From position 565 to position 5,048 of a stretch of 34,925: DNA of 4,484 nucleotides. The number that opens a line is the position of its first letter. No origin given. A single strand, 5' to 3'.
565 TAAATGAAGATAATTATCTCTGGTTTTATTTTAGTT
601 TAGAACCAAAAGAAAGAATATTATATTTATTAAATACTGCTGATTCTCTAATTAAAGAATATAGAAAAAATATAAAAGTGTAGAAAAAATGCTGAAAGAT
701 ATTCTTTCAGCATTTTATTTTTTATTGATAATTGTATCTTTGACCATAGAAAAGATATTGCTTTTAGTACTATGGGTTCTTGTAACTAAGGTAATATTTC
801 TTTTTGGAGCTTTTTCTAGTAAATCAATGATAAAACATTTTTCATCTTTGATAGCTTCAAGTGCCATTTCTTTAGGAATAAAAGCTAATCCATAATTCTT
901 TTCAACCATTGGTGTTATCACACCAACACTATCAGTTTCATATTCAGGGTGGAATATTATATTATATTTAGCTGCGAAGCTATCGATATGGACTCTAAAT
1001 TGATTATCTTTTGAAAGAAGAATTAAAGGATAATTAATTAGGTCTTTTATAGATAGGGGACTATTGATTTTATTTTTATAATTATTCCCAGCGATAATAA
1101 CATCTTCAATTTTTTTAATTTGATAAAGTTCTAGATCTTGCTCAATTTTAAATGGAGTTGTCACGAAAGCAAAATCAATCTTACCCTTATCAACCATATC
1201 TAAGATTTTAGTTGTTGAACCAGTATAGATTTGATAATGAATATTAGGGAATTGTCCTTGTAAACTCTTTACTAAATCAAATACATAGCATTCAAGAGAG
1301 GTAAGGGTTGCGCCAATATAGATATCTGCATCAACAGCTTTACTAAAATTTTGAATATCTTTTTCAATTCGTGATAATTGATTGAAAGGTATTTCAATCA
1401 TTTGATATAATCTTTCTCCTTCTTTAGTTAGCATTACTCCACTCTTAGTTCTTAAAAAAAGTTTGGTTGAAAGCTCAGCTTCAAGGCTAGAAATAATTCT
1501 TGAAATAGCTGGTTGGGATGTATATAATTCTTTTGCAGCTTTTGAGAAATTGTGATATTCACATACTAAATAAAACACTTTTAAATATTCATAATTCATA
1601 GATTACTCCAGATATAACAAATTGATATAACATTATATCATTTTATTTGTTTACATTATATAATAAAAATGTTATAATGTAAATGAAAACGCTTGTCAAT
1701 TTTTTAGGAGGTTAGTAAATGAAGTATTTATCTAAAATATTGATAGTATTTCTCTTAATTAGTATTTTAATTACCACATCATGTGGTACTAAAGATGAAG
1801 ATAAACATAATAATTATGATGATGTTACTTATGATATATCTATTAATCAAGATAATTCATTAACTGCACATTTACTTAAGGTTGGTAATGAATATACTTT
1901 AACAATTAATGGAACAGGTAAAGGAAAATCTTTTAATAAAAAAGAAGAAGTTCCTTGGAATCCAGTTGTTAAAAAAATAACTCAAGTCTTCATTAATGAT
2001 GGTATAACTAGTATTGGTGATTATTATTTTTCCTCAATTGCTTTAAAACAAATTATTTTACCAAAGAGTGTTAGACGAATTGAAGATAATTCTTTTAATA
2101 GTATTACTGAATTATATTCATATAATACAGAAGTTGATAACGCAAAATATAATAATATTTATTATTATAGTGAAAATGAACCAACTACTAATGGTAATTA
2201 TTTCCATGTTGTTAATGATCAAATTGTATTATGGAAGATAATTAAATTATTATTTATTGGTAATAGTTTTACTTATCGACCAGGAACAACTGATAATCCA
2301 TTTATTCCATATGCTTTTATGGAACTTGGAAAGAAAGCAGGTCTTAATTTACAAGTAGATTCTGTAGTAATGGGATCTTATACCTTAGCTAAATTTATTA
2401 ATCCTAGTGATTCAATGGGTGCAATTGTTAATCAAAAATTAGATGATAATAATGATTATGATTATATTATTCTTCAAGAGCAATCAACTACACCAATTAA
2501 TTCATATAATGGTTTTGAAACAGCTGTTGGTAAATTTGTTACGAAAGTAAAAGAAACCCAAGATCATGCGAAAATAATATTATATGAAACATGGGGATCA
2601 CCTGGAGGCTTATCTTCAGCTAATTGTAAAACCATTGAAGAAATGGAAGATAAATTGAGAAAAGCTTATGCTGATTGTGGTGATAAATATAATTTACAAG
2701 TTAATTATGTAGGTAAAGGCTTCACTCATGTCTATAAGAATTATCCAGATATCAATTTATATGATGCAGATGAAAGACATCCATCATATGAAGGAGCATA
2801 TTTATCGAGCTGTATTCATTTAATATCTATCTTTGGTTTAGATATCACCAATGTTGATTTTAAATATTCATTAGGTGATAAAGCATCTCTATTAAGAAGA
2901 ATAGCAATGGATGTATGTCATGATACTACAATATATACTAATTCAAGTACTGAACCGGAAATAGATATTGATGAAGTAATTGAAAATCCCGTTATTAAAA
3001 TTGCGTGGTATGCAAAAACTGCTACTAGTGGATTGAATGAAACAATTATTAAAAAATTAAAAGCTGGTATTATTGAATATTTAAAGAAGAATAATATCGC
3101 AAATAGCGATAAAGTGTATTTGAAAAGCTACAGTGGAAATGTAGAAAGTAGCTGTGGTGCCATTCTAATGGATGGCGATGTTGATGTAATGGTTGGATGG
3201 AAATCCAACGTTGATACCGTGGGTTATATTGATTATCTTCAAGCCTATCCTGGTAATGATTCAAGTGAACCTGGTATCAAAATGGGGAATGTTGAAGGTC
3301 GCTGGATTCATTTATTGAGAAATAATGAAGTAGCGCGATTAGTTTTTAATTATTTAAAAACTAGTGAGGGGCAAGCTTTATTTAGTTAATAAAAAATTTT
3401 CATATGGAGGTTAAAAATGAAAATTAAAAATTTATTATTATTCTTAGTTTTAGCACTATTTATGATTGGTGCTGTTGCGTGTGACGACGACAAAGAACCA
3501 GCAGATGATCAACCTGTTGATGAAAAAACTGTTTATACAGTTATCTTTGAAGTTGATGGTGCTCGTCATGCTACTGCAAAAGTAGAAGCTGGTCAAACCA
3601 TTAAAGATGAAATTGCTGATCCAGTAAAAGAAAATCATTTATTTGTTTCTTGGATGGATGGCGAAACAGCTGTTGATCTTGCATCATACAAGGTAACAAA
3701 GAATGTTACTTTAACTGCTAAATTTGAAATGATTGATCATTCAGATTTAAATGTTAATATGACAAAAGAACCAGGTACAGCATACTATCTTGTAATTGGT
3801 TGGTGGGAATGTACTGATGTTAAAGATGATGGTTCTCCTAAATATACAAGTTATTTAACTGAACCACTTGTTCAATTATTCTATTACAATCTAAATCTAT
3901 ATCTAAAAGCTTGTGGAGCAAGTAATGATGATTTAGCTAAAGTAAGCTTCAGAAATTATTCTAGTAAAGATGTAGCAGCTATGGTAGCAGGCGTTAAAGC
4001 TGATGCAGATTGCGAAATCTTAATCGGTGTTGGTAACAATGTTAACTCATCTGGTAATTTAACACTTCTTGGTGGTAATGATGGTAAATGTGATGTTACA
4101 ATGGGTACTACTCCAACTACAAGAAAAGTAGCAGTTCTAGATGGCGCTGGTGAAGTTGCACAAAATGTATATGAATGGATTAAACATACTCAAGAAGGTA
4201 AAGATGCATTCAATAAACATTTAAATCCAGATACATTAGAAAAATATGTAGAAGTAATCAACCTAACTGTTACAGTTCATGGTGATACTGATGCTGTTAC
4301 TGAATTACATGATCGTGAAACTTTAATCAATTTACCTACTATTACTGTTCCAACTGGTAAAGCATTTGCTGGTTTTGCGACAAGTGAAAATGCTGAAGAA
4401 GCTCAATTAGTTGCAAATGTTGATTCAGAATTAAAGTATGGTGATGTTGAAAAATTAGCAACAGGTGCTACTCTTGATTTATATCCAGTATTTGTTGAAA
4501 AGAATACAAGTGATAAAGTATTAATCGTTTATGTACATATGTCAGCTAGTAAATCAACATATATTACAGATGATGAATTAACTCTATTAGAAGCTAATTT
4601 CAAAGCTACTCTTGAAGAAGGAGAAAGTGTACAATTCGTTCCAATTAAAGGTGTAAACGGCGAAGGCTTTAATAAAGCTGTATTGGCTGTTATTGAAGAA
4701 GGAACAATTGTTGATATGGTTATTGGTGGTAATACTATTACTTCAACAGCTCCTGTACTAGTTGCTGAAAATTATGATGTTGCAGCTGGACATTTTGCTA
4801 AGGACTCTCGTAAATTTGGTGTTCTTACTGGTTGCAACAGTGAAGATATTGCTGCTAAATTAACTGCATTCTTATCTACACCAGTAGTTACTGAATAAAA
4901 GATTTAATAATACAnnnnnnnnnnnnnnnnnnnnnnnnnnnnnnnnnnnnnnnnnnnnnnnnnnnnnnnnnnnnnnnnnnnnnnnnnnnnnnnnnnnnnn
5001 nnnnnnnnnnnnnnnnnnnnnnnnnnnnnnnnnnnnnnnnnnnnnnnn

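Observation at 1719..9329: LysR-divergent five-gene operon: three modular lipoproteins, a membrane-embedded hydrolase and a malic enzyme (best candidate for an undescribed system)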

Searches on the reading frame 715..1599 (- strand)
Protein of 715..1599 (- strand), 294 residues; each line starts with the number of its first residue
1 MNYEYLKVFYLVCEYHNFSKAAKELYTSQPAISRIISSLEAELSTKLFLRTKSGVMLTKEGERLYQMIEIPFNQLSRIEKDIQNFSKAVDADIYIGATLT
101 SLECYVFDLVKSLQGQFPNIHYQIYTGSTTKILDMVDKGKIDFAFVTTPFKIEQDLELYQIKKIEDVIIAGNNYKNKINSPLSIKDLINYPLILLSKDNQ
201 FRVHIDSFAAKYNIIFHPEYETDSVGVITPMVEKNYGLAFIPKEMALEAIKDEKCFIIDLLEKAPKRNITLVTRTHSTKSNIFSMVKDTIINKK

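Call 3: search_protein_families(library=pfam, proteins=[window:715-1599:-], max_evalue=0.1)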
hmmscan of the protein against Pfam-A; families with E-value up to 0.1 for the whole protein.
window:715-1599:- (294 aa): 4 families
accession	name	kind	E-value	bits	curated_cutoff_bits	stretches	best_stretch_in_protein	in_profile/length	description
PF03466.25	LysR_substrate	-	1.5e-25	90.2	28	1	94-280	9-194/209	LysR substrate binding domain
PF00126.33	HTH_1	-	6.6e-19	68.1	26.6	1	5-62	3-60/60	Bacterial regulatory helix-turn-helix protein, lysR family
PF12849.12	PBP_like_2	-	0.00034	20.9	27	1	95-185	13-110/267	PBP superfamily domain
PF22746.1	SHOCT-like_DUF2089-C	-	0.036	14.1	27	0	130-143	4-17/32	SHOCT-like domain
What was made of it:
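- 715..1599 (-): LysR-type transcriptional regulator (294 aa), divergent from the operon. HTH_1 (E=7e-19) plus LysR_substrate (E=1.5e-25), call 3.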

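Call 4: search_protein_families(library=ncbifam, proteins=[window:715-1599:-], max_evalue=0.1)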
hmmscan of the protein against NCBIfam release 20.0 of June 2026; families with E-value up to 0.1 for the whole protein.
window:715-1599:- (294 aa): 58 families (the best 25 are shown)
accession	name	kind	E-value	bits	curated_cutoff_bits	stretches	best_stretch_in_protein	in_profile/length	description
NF040786.1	LysR_Sec_metab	equivalog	2.4e-41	141.7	250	1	1-290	1-294/298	selenium metabolism-associated LysR family transcriptional regulator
NF008722.0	PRK11716.1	equivalog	7.9e-30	103.9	246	1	1-245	1-245/293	HTH-type transcriptional activator IlvY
NF047520.1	trans_act_CidR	equivalog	3.1e-29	102.1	415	1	1-279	1-277/292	cidABC operon transcriptional activator CidR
NF053705.1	TransRegGltCGpos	equivalog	8.7e-29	100.7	350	1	1-277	1-276/300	glutamate biosynthesis transcriptional regulator GltC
NF008416.0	PRK11242.1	equivalog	3.8e-28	98.7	277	1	6-281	6-278/300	transcriptional regulator CynR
TIGR03339.1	phn_lysR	subfamily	4e-28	98.5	341.1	1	6-261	2-250/279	aminoethylphosphonate catabolism associated LysR family transcriptional regulator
NF009327.0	PRK12684.1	subfamily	5.6e-27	94.8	402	1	12-261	13-262/313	CysB family HTH-type transcriptional regulator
NF045775.1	acetoin_reg_AlsR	exception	8.4e-26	91.1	430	1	1-246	1-247/290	acetoin biosynthesis transcriptional regulator AlsR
NF052633.1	LysR_TF_PsrA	exception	1.9e-24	86.2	540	1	6-293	10-295/297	L-proline-binding transcription factor PsrA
NF050018.1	StrsTransRegOxyRFcella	equivalog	2e-24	86.6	500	1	1-293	1-288/289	oxidative stress transcriptional regulator OxyR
NF009326.0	PRK12681.1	equivalog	3.3e-23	82.7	436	1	12-260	13-261/324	HTH-type transcriptional regulator CysB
NF008410.0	PRK11233.1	equivalog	3.8e-23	82.1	309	1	1-290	1-287/305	nitrogen assimilation transcriptional regulator NAC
NF007307.0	PRK09791.1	equivalog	7.9e-22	77.7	336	1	6-282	10-285/302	LysR family transcriptional regulator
NF008361.0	PRK11151.1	equivalog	1.2e-21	77.3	329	1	4-290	4-289/305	DNA-binding transcriptional regulator OxyR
TIGR02424.1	TF_pcaQ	equivalog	2.3e-21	76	303.8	1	4-290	6-294/300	pca operon transcription factor PcaQ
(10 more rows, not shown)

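Call 75: search_solved_structures(query=window:715-1599:-, max_evalue=1e-15)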
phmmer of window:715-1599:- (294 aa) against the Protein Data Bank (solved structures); distinct sequences matched with E-value up to 1e-15: 2.
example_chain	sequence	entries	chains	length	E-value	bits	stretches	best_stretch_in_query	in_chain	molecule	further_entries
1al3_A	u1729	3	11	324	2.6e-16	62.9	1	12-254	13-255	CYS REGULON TRANSCRIPTIONAL ACTIVATOR CYSB | HTH-type transcriptional regulator CysB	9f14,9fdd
4gwo_A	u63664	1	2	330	3.8e-16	62.4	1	12-259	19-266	HTH-type transcriptional regulator CysB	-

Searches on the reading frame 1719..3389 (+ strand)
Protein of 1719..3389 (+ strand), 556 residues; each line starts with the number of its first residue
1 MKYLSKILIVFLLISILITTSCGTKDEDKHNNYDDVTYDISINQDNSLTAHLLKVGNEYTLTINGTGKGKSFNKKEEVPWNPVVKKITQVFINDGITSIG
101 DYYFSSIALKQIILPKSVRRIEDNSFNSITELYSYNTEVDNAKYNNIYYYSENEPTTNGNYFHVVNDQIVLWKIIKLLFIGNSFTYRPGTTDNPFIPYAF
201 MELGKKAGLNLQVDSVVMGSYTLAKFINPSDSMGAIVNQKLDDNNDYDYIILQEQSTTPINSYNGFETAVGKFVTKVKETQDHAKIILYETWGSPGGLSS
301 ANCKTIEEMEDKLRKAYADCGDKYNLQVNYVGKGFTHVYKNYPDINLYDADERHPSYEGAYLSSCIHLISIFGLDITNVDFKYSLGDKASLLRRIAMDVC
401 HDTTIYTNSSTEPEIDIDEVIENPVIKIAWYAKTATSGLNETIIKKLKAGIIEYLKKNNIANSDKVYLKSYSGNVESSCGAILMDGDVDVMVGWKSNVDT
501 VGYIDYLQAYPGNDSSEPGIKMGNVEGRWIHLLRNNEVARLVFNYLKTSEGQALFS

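Call 3: search_protein_families(library=pfam, proteins=[window:1719-3389:+], max_evalue=0.1)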
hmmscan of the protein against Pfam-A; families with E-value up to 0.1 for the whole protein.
window:1719-3389:+ (556 aa): 7 families
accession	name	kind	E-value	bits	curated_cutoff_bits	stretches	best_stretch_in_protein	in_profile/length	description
PF13306.12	LRR_5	-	1.3e-07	32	27.7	1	86-138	35-87/127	BspA type Leucine rich repeat region (6 copies)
PF16227.11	DUF4886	-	1.6e-05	24.5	26.7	1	241-385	78-226/242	Domain of unknown function (DUF4886)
PF10339.14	Vel1p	-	0.0033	17.2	23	1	300-358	133-186/202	Yeast-specific zinc responsive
PF23942.1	DUF7277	-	0.0081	17.3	27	1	216-288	2-58/87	Domain of unknown function (DUF7277)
PF13472.12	Lipase_GDSL_2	-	0.023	15.6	32.9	0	261-360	87-176/178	GDSL-like Lipase/Acylhydrolase family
PF00171.27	Aldedh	-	0.07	12.1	23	0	169-220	142-192/461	Aldehyde dehydrogenase family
PF20205.3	DUF6567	-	0.082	13.2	27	0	1-68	1-67/123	Family of unknown function (DUF6567)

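Call 4: search_protein_families(library=ncbifam, proteins=[window:1719-3389:+], max_evalue=0.1)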
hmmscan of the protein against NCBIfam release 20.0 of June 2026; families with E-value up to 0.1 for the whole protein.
window:1719-3389:+ (556 aa): 2 families
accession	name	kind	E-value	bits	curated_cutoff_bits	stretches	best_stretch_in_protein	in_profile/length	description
NF047961.1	adhesin_HupY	equivalog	0.00019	19.6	1250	1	85-126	209-250/978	leucine-rich repeat adhesin HupY/LrrG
NF058647.1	lipo_LytA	equivalog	0.076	13.2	110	0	7-76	3-72/107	acidic lipoprotein LytA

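Call 14: search_solved_structures(query=window:1719-3386:+, max_evalue=1)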
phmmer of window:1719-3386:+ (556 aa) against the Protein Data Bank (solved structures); distinct sequences matched with E-value up to 1: 7.
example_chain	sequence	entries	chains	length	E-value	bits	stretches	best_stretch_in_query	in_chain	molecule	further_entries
4h09_A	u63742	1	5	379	3.5e-12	48.9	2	57-142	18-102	Hypothetical leucine rich repeat protein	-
4gt6_A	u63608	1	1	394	3.6e-07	32.4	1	89-161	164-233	Cell surface protein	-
4s1p_A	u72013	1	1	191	0.00012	24.1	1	213-366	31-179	Uncharacterized protein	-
4fs7_A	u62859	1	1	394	0.00046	22.1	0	95-149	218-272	Uncharacterized protein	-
4fd0_A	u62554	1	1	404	0.0096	17.8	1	86-128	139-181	Leucine rich hypothetical protein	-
4fdw_A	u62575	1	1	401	0.021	16.7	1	85-127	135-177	leucine rich hypothetical protein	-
6mlx_A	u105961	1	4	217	0.87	11.3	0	96-137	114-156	Leucine-rich repeat protein TpLRR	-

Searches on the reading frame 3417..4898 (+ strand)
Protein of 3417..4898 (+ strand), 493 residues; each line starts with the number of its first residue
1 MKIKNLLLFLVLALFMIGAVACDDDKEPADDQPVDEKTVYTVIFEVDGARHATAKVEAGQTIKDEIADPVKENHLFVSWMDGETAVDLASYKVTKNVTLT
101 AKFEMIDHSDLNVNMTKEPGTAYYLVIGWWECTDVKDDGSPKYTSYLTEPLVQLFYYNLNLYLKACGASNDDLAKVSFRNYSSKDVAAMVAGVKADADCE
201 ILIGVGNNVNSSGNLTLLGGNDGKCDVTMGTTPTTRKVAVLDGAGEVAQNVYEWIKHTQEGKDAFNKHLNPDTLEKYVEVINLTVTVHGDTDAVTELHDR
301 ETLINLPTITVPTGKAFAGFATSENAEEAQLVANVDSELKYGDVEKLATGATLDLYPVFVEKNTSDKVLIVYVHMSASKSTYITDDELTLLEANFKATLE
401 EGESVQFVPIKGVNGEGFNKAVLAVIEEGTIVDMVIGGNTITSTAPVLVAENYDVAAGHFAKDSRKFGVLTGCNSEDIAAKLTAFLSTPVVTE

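Call 3: search_protein_families(library=pfam, proteins=[window:3417-4898:+], max_evalue=0.1)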
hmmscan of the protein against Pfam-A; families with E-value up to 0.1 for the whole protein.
window:3417-4898:+ (493 aa): 4 families
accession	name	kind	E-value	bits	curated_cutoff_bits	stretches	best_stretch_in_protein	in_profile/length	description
PF09479.16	Flg_new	-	1.2e-09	38.6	27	1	40-102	1-65/65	Listeria-Bacteroides repeat domain (List_Bact_rpt)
PF10030.15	DUF2272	-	0.0029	17.9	27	1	191-255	124-186/191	Uncharacterized protein conserved in bacteria (DUF2272)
PF18998.6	Flg_new_2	-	0.032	14.7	23.6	0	72-105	33-71/73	Divergent InlB B-repeat domain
PF16339.10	DUF4969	-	0.042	14.7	31.4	0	1-27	1-29/79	Domain of unknown function (DUF4969)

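Call 4: search_protein_families(library=ncbifam, proteins=[window:3417-4898:+], max_evalue=0.1)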
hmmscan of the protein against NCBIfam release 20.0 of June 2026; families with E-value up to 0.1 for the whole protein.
window:3417-4898:+ (493 aa): 4 families
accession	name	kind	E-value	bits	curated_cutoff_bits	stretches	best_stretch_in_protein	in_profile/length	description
NF038041.1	fim_Mfa1_fam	subfamily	0.0001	21.6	130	1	2-103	1-106/495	Mfa1 family fimbria major subunit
NF047482.1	OM_LenAB_fam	equivalog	0.018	14.4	300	0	182-241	36-100/230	endostatin-like outer membrane protein, LenA/LenB family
NF050142.1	PG1828_fam_lipo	equivalog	0.031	15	50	0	4-32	2-28/59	PG1828 family lipoprotein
TIGR02543.1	List_Bact_rpt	repeat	0.055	13.8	20.95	0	69-105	1-42/44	TIGR02543 family repeat protein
